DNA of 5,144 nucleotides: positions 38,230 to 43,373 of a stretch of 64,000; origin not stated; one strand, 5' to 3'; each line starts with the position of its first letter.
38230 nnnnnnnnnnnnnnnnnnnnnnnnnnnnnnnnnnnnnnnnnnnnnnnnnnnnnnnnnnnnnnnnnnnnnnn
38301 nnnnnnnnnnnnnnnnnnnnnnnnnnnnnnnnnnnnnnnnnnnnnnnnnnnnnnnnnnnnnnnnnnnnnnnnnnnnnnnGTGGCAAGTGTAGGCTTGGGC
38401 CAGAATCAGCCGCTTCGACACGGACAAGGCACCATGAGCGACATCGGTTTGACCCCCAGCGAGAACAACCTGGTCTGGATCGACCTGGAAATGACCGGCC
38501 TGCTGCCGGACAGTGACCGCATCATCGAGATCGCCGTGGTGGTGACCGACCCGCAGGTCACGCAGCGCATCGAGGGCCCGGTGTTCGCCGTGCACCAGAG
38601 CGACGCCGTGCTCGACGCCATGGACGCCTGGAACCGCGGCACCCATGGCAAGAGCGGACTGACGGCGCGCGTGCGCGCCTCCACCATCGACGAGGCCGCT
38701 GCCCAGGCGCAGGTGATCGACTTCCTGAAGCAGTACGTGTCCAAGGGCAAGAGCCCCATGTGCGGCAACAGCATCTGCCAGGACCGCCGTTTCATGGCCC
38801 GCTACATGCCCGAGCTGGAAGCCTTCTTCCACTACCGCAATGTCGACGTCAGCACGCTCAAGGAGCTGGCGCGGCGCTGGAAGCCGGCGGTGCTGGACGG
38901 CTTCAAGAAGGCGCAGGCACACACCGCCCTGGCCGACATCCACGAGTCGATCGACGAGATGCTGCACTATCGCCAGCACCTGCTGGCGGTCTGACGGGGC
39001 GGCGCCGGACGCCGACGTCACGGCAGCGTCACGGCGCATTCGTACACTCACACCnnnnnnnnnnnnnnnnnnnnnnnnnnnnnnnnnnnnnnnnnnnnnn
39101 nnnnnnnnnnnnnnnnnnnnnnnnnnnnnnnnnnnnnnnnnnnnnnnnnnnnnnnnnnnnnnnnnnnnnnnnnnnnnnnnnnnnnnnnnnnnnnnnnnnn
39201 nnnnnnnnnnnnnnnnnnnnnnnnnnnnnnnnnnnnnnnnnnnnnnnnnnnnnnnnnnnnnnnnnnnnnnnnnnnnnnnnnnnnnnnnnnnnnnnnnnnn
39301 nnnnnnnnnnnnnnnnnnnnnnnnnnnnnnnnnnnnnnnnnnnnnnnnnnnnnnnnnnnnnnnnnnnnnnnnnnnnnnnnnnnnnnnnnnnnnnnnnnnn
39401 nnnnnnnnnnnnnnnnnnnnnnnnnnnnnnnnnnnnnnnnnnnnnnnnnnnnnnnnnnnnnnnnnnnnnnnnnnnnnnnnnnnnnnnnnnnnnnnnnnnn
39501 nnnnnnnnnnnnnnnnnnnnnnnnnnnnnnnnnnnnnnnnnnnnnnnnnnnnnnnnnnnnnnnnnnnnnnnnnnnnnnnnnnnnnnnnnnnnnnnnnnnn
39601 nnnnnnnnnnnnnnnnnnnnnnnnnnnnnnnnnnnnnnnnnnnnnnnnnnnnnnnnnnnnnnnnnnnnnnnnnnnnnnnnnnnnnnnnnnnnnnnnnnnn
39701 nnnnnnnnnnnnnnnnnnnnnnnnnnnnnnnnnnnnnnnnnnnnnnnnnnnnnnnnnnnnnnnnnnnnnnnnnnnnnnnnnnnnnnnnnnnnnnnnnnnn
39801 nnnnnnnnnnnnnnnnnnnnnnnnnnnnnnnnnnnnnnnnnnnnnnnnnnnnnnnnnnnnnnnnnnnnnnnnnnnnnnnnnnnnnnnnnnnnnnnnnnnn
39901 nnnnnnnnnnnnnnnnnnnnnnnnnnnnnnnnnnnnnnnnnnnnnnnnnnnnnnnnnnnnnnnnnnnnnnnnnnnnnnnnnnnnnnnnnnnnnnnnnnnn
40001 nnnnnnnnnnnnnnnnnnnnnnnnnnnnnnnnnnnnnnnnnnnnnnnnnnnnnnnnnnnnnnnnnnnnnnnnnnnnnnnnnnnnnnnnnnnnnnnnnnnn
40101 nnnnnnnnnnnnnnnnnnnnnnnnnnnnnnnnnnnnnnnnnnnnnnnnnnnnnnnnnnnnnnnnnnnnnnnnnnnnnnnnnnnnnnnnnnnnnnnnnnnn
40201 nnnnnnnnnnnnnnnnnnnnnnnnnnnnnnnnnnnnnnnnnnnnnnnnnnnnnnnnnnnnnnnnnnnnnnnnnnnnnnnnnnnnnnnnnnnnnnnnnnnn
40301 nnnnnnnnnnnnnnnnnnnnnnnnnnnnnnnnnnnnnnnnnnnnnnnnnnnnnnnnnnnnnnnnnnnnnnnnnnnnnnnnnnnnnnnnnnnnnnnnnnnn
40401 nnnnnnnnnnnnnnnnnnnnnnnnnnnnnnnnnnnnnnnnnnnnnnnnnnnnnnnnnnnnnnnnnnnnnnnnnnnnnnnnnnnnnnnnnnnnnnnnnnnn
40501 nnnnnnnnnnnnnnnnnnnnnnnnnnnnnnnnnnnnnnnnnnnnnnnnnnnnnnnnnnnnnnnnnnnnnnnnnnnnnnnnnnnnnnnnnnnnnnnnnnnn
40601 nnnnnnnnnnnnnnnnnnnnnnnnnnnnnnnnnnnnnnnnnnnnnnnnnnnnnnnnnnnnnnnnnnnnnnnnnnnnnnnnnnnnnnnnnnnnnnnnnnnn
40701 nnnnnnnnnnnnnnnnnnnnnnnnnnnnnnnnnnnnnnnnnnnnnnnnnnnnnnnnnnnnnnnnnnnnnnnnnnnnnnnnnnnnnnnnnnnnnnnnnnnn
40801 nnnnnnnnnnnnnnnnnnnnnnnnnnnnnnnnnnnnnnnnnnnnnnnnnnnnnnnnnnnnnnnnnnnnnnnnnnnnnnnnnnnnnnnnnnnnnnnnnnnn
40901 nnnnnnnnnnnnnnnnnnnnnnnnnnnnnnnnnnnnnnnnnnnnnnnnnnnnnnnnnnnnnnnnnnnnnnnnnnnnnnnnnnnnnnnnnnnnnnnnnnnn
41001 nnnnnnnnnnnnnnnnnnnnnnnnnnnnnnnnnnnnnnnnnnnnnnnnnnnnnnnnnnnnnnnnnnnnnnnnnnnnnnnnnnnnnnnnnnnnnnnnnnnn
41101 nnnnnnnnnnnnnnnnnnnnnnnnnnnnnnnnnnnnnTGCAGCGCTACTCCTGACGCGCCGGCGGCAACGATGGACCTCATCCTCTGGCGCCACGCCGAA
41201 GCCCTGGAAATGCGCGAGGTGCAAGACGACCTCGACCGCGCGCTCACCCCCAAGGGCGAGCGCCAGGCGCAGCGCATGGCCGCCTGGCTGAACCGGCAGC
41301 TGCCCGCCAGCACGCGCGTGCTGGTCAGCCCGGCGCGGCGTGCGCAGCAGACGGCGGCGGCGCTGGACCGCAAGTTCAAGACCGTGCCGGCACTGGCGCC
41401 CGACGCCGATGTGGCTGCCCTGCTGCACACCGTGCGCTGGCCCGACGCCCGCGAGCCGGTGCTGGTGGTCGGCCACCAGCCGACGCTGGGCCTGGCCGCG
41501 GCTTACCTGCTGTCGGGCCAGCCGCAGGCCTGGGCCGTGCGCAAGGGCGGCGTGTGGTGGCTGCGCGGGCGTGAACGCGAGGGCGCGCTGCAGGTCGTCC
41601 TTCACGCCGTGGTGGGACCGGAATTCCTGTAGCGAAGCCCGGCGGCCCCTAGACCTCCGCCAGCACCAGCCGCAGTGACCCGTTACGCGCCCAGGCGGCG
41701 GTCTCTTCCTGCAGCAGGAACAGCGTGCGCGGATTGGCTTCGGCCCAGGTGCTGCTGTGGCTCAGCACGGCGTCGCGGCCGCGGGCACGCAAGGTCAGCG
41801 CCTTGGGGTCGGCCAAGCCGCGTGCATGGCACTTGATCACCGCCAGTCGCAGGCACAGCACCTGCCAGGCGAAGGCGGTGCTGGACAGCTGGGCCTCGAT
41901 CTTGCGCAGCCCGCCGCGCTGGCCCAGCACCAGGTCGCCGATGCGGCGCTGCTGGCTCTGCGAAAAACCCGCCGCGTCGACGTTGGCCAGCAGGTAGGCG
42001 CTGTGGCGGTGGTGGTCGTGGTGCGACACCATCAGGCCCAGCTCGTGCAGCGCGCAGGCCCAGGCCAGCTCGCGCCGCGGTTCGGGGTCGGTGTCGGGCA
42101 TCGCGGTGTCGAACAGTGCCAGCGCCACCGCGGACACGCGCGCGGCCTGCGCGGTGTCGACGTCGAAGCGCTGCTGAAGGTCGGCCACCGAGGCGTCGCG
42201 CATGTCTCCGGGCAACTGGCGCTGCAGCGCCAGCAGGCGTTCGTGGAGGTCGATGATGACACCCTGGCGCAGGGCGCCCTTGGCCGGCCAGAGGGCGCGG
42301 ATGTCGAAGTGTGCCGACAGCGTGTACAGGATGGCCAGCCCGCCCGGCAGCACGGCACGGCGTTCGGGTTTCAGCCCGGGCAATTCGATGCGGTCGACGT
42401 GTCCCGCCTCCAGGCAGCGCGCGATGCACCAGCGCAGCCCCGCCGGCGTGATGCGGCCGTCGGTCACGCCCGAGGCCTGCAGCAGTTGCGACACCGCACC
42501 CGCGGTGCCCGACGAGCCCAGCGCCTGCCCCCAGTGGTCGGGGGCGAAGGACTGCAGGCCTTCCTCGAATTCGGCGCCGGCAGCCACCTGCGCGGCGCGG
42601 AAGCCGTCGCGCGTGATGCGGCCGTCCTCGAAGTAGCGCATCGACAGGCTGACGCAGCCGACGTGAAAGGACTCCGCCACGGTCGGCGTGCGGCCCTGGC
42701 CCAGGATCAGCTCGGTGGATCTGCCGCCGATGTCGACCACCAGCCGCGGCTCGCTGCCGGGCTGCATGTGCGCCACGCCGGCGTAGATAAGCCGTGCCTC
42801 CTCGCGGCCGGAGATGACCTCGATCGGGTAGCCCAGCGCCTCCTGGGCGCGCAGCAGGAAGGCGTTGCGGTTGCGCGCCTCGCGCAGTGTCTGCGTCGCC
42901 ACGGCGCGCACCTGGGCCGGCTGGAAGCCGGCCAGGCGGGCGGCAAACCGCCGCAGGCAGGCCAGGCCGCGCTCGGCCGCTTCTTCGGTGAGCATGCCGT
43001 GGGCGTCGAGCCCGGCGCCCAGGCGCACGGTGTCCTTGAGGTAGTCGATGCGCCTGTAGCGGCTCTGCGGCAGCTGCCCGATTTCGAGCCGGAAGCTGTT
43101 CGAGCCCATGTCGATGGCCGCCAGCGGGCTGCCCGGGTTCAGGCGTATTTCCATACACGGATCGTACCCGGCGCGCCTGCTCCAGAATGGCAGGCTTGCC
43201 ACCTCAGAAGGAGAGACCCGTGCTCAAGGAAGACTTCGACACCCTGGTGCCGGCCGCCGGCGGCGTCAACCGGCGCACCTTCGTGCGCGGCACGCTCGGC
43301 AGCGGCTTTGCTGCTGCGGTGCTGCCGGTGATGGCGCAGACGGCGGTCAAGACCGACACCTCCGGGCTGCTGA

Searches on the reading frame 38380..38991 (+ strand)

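Call 96: search_protein_families(library=pfam, proteins=[window:38380-38991:+], max_evalue=0.00001)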
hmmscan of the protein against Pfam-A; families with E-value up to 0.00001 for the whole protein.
window:38380-38991:+ (204 aa): 1 family
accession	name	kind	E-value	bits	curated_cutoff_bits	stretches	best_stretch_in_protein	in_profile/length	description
PF00929.31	RNase_T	-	2e-34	120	24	1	32-193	1-163/164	Exonuclease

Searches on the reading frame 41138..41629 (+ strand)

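Call 96: search_protein_families(library=pfam, proteins=[window:41138-41629:+], max_evalue=0.00001)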
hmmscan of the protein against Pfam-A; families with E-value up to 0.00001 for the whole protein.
window:41138-41629:+ (164 aa): 1 family
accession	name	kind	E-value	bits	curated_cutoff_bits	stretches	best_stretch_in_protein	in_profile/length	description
PF00300.27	His_Phos_1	-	9.9e-14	51.9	21.7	1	14-81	1-68/194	Histidine phosphatase superfamily (branch 1)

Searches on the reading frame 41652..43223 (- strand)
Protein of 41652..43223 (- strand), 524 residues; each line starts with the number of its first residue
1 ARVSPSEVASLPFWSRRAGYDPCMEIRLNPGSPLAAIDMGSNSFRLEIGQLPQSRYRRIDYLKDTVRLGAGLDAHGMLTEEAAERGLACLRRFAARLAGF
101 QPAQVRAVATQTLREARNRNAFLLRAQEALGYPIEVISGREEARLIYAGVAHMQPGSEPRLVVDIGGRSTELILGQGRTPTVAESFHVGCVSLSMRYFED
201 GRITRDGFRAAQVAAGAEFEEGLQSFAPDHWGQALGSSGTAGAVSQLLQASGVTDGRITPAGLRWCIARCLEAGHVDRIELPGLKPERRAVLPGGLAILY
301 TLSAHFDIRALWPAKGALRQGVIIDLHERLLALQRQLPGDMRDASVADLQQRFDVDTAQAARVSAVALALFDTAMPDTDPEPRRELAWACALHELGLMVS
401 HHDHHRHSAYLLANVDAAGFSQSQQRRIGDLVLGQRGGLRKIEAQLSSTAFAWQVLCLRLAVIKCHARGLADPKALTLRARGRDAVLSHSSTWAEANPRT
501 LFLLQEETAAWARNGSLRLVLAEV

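Call 96: search_protein_families(library=pfam, proteins=[window:41652-43223:-], max_evalue=0.00001)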
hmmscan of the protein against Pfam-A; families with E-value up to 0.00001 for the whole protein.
window:41652-43223:- (524 aa): 2 families
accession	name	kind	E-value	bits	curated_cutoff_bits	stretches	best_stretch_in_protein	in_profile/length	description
PF02541.22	Ppx-GppA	-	1.3e-70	238.5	27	1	62-327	16-282/285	Ppx/GppA phosphatase family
PF21447.3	Ppx-GppA_III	-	7.9e-33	114.2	27.3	1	342-507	2-176/177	Ppx/GppA phosphatase, domain III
